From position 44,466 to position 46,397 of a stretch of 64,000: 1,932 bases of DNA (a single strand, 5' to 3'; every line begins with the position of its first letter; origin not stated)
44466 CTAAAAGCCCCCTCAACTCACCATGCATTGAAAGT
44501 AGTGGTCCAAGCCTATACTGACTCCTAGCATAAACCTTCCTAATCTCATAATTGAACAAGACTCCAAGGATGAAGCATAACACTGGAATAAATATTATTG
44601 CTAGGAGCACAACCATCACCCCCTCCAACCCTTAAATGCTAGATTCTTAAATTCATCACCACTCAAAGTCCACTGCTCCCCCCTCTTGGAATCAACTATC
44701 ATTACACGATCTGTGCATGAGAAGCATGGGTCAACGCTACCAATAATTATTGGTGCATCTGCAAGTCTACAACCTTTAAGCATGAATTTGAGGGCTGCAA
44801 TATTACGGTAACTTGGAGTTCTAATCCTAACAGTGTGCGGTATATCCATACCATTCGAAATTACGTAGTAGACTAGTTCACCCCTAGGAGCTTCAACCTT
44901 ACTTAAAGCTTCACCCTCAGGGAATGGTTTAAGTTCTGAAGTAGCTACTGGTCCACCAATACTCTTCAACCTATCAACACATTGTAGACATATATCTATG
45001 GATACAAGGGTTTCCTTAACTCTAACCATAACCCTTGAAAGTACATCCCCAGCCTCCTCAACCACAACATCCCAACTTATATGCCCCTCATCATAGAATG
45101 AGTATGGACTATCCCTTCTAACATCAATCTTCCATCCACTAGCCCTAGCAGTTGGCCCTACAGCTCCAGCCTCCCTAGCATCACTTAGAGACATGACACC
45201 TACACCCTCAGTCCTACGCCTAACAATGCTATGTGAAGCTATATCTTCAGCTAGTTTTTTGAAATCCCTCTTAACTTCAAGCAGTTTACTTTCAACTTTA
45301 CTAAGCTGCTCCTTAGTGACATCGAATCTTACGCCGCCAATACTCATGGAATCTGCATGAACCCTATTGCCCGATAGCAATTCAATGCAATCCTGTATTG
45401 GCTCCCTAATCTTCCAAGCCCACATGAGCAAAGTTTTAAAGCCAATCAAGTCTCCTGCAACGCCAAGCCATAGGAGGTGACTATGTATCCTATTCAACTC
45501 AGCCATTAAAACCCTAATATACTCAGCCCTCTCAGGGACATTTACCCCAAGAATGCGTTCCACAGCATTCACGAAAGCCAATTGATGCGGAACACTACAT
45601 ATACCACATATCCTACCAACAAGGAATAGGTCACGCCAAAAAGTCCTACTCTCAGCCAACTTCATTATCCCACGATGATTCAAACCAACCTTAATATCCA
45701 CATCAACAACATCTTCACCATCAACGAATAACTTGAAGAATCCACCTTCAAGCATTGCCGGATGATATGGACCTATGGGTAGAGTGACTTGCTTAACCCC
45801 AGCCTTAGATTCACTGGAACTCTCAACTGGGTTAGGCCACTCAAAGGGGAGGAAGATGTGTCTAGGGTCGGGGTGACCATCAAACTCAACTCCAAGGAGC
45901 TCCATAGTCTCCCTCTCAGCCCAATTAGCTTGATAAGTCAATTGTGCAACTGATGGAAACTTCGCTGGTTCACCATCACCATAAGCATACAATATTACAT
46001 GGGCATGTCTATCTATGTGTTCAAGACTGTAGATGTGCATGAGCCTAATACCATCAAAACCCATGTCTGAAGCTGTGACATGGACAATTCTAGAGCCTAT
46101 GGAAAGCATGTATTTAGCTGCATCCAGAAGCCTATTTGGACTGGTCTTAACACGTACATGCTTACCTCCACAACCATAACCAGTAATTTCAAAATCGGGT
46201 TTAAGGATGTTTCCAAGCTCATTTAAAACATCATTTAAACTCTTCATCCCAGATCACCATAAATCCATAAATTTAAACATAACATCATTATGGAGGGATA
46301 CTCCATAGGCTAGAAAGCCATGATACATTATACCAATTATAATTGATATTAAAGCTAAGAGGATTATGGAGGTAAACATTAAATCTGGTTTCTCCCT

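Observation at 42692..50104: Split HdrD-like module (polyferredoxin + CCG protein + 92-aa unknown) placed directly on an Ech-type hydrogenase membrane module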

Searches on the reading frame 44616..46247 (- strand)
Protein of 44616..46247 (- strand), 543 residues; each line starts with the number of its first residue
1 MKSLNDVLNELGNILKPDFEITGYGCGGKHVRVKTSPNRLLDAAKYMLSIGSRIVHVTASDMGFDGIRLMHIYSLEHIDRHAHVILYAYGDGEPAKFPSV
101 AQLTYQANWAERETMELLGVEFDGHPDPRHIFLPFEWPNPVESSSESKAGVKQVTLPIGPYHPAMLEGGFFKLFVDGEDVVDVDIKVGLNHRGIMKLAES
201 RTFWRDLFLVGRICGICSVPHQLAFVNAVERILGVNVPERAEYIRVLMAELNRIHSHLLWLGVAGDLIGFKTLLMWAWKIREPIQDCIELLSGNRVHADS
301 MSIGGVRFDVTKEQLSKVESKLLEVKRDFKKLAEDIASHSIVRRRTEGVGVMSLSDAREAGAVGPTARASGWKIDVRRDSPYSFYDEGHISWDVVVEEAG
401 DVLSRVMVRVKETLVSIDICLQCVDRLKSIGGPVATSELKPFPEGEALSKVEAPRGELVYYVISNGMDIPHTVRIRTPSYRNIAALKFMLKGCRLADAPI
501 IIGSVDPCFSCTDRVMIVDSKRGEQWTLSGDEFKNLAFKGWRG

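Call 4: search_protein_families(library=pfam, proteins=[window:44616-46247:-], max_evalue=0.01)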
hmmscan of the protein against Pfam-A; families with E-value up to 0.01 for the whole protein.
window:44616-46247:- (543 aa): 3 families
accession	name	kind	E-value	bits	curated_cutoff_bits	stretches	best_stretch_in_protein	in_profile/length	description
PF00346.24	Complex1_49kDa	-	1e-66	225.3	24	2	268-437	2-167/271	Respiratory-chain NADH dehydrogenase, 49 Kd subunit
PF00329.25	Complex1_30kDa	-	2.1e-18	67.5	22.5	1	34-141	2-114/124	Respiratory-chain NADH dehydrogenase, 30 Kd subunit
PF00374.24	NiFeSe_Hases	-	1.8e-16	60.6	25.8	1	192-260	1-69/508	Nickel-dependent hydrogenase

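Call 6: find_encoding_contigs(protein=window:44616-46247:-, flank=10000, max_places=6)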
Protein window:44616-46247:- (543 aa): 1 contig read that carries it; 1 place shown.
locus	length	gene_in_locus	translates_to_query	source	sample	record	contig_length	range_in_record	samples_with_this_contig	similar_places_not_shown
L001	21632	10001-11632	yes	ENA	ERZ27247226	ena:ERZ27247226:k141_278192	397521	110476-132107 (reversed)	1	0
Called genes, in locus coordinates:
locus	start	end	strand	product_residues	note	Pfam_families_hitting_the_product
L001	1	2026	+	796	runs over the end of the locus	PF00890:FAD_binding_2 (weak), PF01134:GIDA (weak), PF01266:DAO (weak), PF07992:Pyr_redox_2 (weak), PF12831:FAD_oxidored, PF13450:NAD_binding_8 (weak), PF12838:Fer4_7, PF02662:FlpD, +12 more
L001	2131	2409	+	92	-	-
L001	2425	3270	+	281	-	PF02754:CCG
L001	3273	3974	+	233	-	PF13510:Fer2_4 (weak), PF13237:Fer4_10 (faint), PF13534:Fer4_17 (faint), PF00037:Fer4 (faint), PF13183:Fer4_8 (faint), PF12838:Fer4_7 (weak), PF13187:Fer4_9, PF14697:Fer4_21 (weak)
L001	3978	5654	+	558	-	PF00890:FAD_binding_2, PF01266:DAO (faint)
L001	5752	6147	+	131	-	PF01597:GCV_H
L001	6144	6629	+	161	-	PF00037:Fer4 (faint), PF12797:Fer4_2 (faint), PF12837:Fer4_6 (faint), PF12838:Fer4_7 (faint), PF14697:Fer4_21 (faint), PF13187:Fer4_9 (weak), PF13237:Fer4_10 (weak), PF13247:Fer4_11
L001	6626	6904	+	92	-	-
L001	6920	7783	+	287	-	PF02754:CCG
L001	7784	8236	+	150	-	PF01058:Oxidored_q6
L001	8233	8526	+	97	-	-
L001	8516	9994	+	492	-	PF00361:Proton_antipo_M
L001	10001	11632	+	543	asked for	PF00329:Complex1_30kDa, PF00374:NiFeSe_Hases, PF00346:Complex1_49kDa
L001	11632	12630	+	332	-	PF00146:NADHdh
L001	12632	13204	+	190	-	PF00037:Fer4 (weak), PF12797:Fer4_2 (weak), PF12837:Fer4_6 (weak), PF13237:Fer4_10, PF14697:Fer4_21, PF12838:Fer4_7, PF13187:Fer4_9, PF00037:Fer4, +2 more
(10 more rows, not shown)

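Call 7: search_protein_families(library=ncbifam, proteins=[window:44616-46247:-], max_evalue=0.001)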
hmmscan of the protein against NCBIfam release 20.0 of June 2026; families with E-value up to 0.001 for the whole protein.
window:44616-46247:- (543 aa): 28 families (the best 25 are shown)
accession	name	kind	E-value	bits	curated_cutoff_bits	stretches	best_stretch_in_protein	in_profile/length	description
NF004739.1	PRK06075.1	equivalog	6.8e-100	334.5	360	2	155-437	2-280/384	NADH-quinone oxidoreductase subunit D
TIGR01962.1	NuoD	equivalog_domain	8.4e-88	294.8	459.35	2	153-438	2-283/386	NADH dehydrogenase (quinone) subunit D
NF040602.1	F420_dehyd_FpoD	exception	3e-84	283.2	600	1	153-514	7-372/372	F420H2 dehydrogenase subunit FpoD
NF009808.0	PRK13292.1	equivalog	8e-84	281.9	1156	3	152-427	406-679/791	NADH-quinone oxidoreductase subunit B/C/D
NF008974.0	PRK12322.1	equivalog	2.5e-77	260.3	522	1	153-509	6-361/366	NADH-quinone oxidoreductase subunit D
NF008728.0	PRK11742.1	equivalog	3.6e-73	246.9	840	3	152-428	213-487/598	NADH-quinone oxidoreductase subunit C/D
NF005649.0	PRK07415.1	equivalog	3.9e-63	213.8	583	2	152-436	9-290/394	NAD(P)H-quinone oxidoreductase subunit H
TIGR03295.1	frhA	equivalog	1.2e-23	83.8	392.5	1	192-335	41-191/412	coenzyme F420 hydrogenase subunit alpha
NF033181.1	NiFeSe_hydrog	equivalog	1.9e-17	63.4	600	1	175-260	22-106/507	nickel-dependent hydrogenase large subunit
NF040828.1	sulfhyd_ShyA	equivalog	1.5e-14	53.7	700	1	172-296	18-145/415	NAD(P)-dependent hydrogenase/sulfhydrogenase 2 subunit alpha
NF045518.1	H2_NiFeSe_large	exception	2.7e-14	52.9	780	1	173-260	20-106/485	NiFeSe hydrogenase large subunit HysA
TIGR01961.1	NuoC_fam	subfamily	1.7e-12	47.9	122.45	1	68-137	40-109/122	NADH (or F420H2) dehydrogenase, subunit C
NF004737.0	PRK06074.2-4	equivalog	1.2e-11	44.7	144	1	33-137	16-115/150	NADH-quinone oxidoreductase subunit C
NF041785.2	VhuA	equivalog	2.9e-11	42.6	800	1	199-260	46-107/418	F420-non-reducing hydrogenase Vhu subunit A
NF007778.0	PRK10467.1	equivalog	1.3e-10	40.2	969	1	188-259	35-106/567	hydrogenase 2 large subunit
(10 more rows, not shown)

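Call 18: search_solved_structures(query=window:44616-46247:-, max_evalue=1e-10, show_alignments=2)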
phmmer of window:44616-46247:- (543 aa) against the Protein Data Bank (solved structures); distinct sequences matched with E-value up to 1e-10: 61 (the best 60 are shown).
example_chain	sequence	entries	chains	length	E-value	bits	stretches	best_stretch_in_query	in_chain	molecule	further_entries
7z0s_E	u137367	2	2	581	2.4e-82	280.3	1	88-525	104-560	Formate hydrogenlyase subunit 5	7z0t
6cfw_L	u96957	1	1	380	1.5e-76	261.2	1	154-514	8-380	Membrane-bound hydrogenase subunit alpha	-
7q5y_B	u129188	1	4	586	1.1e-70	241.8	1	148-430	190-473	NADH-quinone oxidoreductase subunit C/D 2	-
2fug_4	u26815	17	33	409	3.2e-59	204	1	141-437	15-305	NADH-quinone oxidoreductase chain 4 | NADH-QUINONE OXIDOREDUCTASE SUBUNIT 4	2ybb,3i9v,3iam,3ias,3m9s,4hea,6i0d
7p61_C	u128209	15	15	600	1.1e-56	195.7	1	154-514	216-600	NADH-quinone oxidoreductase subunit C/D | NADH-quinone oxidoreductase subunit CD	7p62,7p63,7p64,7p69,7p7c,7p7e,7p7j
6hum_H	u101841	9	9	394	2.9e-56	194.2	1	153-445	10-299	NAD(P)H-quinone oxidoreductase subunit H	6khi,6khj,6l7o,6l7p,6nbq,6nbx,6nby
7awt_D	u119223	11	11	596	5.2e-56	193.4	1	154-514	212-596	NADH-quinone oxidoreductase subunit C/D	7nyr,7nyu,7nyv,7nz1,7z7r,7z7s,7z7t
9taj_C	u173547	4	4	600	5.3e-56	193.4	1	154-514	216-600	NADH-quinone oxidoreductase subunit C/D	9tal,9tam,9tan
9iho_D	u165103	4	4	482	7.3e-53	183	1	149-453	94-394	NUCM (49 kDa) subunit of mitochondrial NADH:ubiquinone oxidoreductase (Complex I)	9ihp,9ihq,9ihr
7zm7_C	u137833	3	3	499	4.5e-52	180.4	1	145-450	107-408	NADH-ubiquinone oxidoreductase 49 kDa subunit-like protein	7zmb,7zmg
8ba0_D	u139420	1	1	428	1e-50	175.9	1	148-450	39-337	Complex I-49kD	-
8b9z_D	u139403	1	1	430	1e-50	175.9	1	148-450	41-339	Complex I-49kD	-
6gcs_C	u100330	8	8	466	1.2e-50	175.7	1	138-429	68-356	49-KDA PROTEIN (NUCM) | Subunit NUCM of NADH:Ubiquinone Oxidoreductase (Complex I) | NUCM protein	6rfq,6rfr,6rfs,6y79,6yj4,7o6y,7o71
8esw_S2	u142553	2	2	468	1.5e-50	175.4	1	148-450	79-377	Complex I-49kD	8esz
6u8y_L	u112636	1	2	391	1.8e-50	175.1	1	156-513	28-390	NADH dehydrogenase subunit D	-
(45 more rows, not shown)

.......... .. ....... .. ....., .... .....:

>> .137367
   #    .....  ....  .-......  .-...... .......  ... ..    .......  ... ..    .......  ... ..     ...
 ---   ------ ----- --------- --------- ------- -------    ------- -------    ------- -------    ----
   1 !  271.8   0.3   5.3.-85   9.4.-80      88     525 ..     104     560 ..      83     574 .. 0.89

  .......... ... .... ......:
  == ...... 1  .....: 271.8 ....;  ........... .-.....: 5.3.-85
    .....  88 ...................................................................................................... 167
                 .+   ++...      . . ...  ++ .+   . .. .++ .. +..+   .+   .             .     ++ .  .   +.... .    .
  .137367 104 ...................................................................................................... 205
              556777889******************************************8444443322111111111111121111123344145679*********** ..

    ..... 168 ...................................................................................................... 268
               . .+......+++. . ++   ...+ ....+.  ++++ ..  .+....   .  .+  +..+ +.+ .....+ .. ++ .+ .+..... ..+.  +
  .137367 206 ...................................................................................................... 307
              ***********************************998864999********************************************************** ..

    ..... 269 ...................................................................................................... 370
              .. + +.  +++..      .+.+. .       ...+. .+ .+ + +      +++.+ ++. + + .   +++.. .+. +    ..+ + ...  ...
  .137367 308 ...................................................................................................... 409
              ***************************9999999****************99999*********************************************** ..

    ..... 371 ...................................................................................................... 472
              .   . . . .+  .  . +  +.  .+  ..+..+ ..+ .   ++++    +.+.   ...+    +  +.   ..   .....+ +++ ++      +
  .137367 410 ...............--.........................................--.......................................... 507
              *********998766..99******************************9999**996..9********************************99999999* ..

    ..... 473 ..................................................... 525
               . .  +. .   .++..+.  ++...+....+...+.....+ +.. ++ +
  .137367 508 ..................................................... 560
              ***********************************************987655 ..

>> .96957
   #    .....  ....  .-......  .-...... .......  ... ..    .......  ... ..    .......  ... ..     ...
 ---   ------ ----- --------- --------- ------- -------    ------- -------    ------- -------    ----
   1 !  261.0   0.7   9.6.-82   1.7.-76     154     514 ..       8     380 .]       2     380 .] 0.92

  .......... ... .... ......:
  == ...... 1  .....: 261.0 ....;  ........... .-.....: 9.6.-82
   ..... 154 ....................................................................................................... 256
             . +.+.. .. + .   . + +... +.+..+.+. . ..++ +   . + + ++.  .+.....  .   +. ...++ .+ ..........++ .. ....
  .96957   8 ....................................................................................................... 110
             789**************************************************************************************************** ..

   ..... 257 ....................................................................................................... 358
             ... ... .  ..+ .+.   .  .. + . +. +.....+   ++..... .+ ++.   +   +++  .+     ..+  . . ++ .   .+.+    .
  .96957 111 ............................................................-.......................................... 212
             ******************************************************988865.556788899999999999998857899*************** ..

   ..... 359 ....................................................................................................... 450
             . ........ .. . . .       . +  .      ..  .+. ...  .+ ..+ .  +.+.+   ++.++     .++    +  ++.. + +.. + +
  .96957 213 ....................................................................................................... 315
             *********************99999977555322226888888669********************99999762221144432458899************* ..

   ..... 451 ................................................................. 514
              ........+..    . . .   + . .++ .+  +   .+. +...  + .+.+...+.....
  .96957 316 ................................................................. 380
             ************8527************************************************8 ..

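Call 35: find_related_loci(query=window:44616-46247:-, collection=genome_contigs, flank=10000)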
Query window:44616-46247:- (543 aa) in genome_contigs; peptide patterns used: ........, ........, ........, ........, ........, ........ (x = any residue, [..] = any of these).
32 stretches matched a pattern; 7 encode a relative of the query (tblastn E <= 1e-3); 7 distinct loci.
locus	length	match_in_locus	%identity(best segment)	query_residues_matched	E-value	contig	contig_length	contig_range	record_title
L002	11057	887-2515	94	1-543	0e+0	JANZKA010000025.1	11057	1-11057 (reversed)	MAG: Candidatus Culexarchaeum nevadense isolate GBS-70-058 Ga0197143_1003242, whole genome shotgun sequence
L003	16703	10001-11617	77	1-539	0e+0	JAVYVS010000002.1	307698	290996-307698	MAG: Candidatus Methanomethylicia archaeon isolate DRTY-2_202007_bins_12 DRTY-2_202007_bins_12_scaffold_2, whole genome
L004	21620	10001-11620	67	4-539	0e+0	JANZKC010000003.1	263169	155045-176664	MAG: Candidatus Culexmicrobium cathedralense isolate GB-1867-005 Ga0190363_1000004, whole genome shotgun sequence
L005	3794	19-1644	64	1-539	0e+0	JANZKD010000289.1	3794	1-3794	MAG: Candidatus Culexmicrobium profundum isolate GB-1867-035 Ga0190363_1013838, whole genome shotgun sequence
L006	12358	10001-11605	61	1-533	0e+0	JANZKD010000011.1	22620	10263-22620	MAG: Candidatus Culexmicrobium profundum isolate GB-1867-035 Ga0190363_1000522, whole genome shotgun sequence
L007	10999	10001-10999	61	1-330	3e-142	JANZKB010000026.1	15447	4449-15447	MAG: Candidatus Culexmicrobium thermophilum isolate GB-1845-036 Ga0190361_1000507, whole genome shotgun sequence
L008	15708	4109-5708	44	21-525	9e-105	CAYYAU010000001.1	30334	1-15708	MAG TPA_asm: uncultured Clostridia bacterium isolate binchicken_co19_255 genome assembly, contig: NODE_2111_length_30334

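Call 38: search_protein_families(library=ncbifam, proteins=[L004:13518-14498:+, L004:14495-15256:+, L004:15260-16111:+, L004:16151-17296:-, L004:5744-6139:+, L004:13236-13517:+, L004:17313-17582:-, L004:18335-18943:+], max_evalue=1e-8)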
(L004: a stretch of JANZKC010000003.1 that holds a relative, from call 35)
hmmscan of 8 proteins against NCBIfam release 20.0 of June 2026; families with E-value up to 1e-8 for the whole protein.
L004:13518-14498:+ (326 aa): 4 families
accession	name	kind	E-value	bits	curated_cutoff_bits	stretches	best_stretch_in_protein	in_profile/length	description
NF053743.1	LipS2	equivalog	7.6e-109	363.7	270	1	5-302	1-292/292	LipS2 family lipoyl synthase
TIGR04043.1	rSAM_MSMEG_0568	hypoth_equivalog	6.5e-15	55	303.7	1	100-233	182-319/354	MSMEG_0568 family radical SAM protein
NF045502.1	variant_rSAM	domain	8.7e-15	54.5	125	1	42-241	145-355/357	radical SAM protein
TIGR00433.2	bioB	equivalog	2.1e-11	43.6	225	1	29-230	41-240/307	biotin synthase BioB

L004:14495-15256:+ (253 aa): 4 families
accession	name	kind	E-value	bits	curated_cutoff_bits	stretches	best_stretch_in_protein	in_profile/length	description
NF053750.1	LplA_large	exception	4.7e-83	278.4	480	1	17-252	13-247/248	lipoate-protein ligase large subunit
TIGR00545.2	lipoyltrans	equivalog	1.8e-60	204.6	280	1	7-251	4-240/328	lipoate--protein ligase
NF053751.1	LplAB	exception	5.2e-51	173.7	550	1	3-250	99-344/348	lipoate-protein ligase LplAB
NF053790.1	LplA_LipA_fuse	exception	1.9e-36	125.8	800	1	41-250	39-234/606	bifunctional lipoate--protein ligase/lipoyl synthase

L004:15260-16111:+ (283 aa): 2 families
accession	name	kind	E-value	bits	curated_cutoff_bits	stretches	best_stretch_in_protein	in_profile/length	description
NF053742.1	LipS1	equivalog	5.3e-72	242.6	230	1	6-257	2-248/268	LipS1 family lipoyl synthase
TIGR00433.2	bioB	equivalog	1.6e-14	53.8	225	1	16-229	46-260/307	biotin synthase BioB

L004:16151-17296:- (381 aa): 30 families (the best 25 are shown)
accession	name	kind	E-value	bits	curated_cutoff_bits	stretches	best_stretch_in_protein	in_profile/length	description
TIGR00880.1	2_A_01_02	superfamily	2.5e-26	92.5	131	2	49-177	6-135/141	multidrug resistance protein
TIGR00710.1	efflux_Bcr_CflA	subfamily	5e-21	75.6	200.9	1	7-189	4-190/385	Bcr/CflA family efflux MFS transporter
NF053757.1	BclibactTpBcbE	equivalog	2e-19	69.8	600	2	15-174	12-176/394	bacillibactin exporter BcbE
TIGR00895.1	2A0115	subfamily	6e-19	68.2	418.55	2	22-171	33-183/398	aromatic acid/H+ symport family MFS transporter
TIGR00893.1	2A0114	subfamily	1.4e-16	60.5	395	1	30-195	18-185/399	D-galactonate transporter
TIGR00900.1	2A0121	subfamily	1.5e-15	57.4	319.6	1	8-175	2-173/364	H+ Antiporter protein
TIGR00881.1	2A0104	subfamily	4.1e-15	55.7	407.75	1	29-176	18-168/379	phosphoglycerate transporter protein PgtP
NF008314.0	PRK11102.1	equivalog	1.1e-14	54.6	303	1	6-318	8-333/396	Bcr/CflA family multidrug efflux MFS transporter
NF012174.0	tet_MFS_A_B_C_D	equivalog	1.1e-14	54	475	1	42-352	41-357/382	Tet(A)/Tet(B)/Tet(C) family tetracycline efflux MFS transporter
TIGR00711.1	efflux_EmrB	subfamily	3.6e-14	52.4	230.2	0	7-179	4-176/485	DHA2 family efflux MFS transporter permease subunit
NF011571.1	PRK14995.1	subfamily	1.7e-13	50.1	701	0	248-367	52-172/493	SmvA family efflux MFS transporter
NF052292.1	efflux_CraA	equivalog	2.6e-12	46.5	725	0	50-189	59-196/409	chloramphenicol efflux MFS transporter CraA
NF012177.1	tet_MFS_42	exception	2.9e-12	46.6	850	1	44-181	39-176/411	tetracycline efflux MFS transporter Tet(42)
NF045486.1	tet_MFS_30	exception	3.3e-12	46.3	730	1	43-351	43-357/392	tetracycline efflux MFS transporter Tet(30)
NF007372.0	PRK09874.1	equivalog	5.8e-12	45.4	571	0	197-380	8-197/408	multidrug efflux MFS transporter MdtG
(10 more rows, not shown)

L004:5744-6139:+ (131 aa): 4 families
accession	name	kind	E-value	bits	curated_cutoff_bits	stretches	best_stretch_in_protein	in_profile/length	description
NF002270.0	PRK01202.1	subfamily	9.5e-43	145.1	117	1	5-130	2-126/129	glycine cleavage system protein GcvH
TIGR00527.1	gcvH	equivalog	5.1e-36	123.6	115.85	1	9-129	4-124/129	glycine cleavage system protein GcvH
TIGR03077.1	not_gcvH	equivalog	1.3e-15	57.4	144.05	1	12-110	1-99/110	glycine cleavage protein H-like protein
NF045810.1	GcvH_rel_desulf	equivalog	2.5e-11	43.6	150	1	11-129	17-134/167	GcvH-related protein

L004:13236-13517:+ (93 aa): 2 families
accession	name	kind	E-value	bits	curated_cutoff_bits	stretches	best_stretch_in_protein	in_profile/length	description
NF053749.1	LplB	equivalog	3.7e-21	75.1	65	1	8-89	6-86/86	lipoate-protein ligase small subunit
NF053751.1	LplAB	exception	6.4e-09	35.3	550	1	9-55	8-54/348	lipoate-protein ligase LplAB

L004:17313-17582:- (89 aa): 0 families

L004:18335-18943:+ (202 aa): 2 families
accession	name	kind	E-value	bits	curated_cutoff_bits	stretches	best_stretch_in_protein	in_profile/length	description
TIGR00276.1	TIGR00276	equivalog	5.6e-17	61.7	200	1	71-161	126-216/337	tRNA epoxyqueuosine(34) reductase QueG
TIGR02486.1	RDH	subfamily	1.6e-14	54.5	160.35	1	11-197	79-279/314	reductive dehalogenase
